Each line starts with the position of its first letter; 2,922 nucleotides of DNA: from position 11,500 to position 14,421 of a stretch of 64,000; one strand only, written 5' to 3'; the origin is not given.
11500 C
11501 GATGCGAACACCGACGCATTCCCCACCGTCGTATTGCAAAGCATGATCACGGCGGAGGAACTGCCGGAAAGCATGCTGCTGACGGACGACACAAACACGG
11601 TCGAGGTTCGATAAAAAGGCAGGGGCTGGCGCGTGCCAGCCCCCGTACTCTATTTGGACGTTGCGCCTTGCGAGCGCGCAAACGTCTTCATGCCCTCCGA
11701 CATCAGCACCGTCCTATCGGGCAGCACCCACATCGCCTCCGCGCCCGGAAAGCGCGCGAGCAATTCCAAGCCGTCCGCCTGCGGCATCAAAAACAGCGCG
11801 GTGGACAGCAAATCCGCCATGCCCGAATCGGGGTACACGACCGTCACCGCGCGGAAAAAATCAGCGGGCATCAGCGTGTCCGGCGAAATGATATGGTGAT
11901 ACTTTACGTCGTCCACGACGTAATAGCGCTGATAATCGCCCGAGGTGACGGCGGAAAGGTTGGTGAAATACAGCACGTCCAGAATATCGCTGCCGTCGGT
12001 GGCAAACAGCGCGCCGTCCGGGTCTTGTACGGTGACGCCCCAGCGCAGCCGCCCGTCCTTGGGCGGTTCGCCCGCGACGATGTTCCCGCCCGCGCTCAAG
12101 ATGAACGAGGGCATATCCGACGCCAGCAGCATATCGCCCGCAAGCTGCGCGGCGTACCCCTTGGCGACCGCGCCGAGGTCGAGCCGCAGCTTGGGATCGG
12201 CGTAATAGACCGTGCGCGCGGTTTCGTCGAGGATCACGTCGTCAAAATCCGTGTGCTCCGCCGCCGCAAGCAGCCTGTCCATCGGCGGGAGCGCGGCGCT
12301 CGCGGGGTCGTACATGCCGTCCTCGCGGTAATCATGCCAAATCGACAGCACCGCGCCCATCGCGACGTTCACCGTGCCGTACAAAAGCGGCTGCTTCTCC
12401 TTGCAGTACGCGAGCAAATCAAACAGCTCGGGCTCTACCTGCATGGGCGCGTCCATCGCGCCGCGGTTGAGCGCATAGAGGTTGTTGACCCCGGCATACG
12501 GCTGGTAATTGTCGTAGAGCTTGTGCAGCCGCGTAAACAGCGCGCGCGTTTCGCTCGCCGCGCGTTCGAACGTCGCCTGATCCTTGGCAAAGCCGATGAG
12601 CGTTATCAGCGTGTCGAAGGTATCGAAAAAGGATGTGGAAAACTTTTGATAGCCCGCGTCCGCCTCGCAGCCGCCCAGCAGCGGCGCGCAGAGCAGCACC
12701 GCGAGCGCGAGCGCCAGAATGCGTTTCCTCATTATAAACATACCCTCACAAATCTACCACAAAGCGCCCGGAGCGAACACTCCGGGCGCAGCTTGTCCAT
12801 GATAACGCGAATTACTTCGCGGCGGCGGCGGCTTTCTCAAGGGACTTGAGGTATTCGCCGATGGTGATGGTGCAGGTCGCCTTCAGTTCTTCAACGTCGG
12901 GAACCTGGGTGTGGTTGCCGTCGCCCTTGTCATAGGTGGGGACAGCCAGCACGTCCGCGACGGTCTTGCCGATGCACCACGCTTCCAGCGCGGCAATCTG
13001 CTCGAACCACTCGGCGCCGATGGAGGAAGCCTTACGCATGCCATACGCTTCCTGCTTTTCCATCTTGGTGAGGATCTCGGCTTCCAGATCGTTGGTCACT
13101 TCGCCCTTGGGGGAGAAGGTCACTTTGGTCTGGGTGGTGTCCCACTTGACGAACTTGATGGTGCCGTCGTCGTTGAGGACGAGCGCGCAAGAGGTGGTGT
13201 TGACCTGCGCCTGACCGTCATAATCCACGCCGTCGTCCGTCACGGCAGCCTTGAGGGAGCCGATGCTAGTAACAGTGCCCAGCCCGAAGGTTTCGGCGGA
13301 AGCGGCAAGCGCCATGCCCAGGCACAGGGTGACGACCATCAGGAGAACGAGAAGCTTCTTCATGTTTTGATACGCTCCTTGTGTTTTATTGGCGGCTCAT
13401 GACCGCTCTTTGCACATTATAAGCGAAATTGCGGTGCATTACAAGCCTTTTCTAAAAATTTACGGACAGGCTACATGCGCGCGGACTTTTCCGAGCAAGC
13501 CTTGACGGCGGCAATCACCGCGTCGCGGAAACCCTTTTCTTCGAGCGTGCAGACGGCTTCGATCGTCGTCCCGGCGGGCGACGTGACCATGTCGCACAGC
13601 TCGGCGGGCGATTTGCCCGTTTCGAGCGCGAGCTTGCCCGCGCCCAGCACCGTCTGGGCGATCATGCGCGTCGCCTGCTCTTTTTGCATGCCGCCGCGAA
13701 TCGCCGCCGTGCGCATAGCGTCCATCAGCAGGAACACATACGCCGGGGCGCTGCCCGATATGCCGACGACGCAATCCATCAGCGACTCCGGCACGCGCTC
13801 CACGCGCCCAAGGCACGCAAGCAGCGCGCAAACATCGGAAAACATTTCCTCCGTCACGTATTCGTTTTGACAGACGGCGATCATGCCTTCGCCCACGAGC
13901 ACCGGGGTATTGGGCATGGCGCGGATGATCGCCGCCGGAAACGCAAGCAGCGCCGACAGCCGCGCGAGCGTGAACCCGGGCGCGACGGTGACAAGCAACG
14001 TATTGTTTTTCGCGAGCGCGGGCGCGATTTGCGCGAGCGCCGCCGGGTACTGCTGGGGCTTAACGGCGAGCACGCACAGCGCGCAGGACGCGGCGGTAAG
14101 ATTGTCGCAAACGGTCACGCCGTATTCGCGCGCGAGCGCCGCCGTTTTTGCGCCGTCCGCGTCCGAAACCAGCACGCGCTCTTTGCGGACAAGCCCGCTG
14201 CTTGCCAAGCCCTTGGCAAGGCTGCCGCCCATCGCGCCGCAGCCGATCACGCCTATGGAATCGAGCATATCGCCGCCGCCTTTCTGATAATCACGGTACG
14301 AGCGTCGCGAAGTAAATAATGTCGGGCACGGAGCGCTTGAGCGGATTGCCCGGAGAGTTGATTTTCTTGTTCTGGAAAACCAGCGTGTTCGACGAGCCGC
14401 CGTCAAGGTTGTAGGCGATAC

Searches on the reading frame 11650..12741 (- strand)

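Call 32: search_protein_families(library=pfam, proteins=[window:11650-12741:-], max_evalue=0.001)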
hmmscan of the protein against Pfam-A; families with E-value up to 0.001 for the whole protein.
window:11650-12741:- (363 aa): 1 family
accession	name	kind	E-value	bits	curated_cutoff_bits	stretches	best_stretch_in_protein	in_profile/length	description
PF02424.20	ApbE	-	2.6e-54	184.9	25.6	1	61-338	13-266/266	ApbE family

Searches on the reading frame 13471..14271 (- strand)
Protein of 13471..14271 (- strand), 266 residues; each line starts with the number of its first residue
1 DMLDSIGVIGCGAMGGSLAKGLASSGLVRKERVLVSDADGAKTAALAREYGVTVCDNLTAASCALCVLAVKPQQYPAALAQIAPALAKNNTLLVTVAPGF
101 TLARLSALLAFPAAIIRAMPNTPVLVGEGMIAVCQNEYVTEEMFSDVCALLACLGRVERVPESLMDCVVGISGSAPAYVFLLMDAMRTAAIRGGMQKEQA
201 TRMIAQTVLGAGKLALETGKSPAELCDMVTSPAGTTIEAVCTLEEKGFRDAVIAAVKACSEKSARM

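Call 4: search_protein_families(library=pfam, proteins=[window:13471-14271:-], max_evalue=0.01)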
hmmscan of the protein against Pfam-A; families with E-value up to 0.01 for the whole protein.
window:13471-14271:- (266 aa): 6 families
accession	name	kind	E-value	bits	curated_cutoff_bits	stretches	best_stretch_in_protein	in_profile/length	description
PF14748.11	P5CR_dimer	-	1.3e-36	125.5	25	1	162-266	1-105/105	Pyrroline-5-carboxylate reductase dimerisation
PF03807.23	F420_oxidored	-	2.6e-15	57.2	21.6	1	6-97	2-92/94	NADP oxidoreductase coenzyme F420-dependent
PF07991.19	KARI_N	-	1.9e-05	24.7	20.6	1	5-100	6-97/165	Acetohydroxy acid isomeroreductase, NADPH-binding domain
PF03446.21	NAD_binding_2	-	0.00012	22.6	21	1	5-90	1-87/161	NAD binding domain of 6-phosphogluconate dehydrogenase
PF02737.24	3HCDH_N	-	0.003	18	22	0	6-27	2-23/180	3-hydroxyacyl-CoA dehydrogenase, NAD binding domain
PF02558.23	ApbA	-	0.0046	17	22.2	0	6-94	1-98/150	Ketopantoate reductase PanE/ApbA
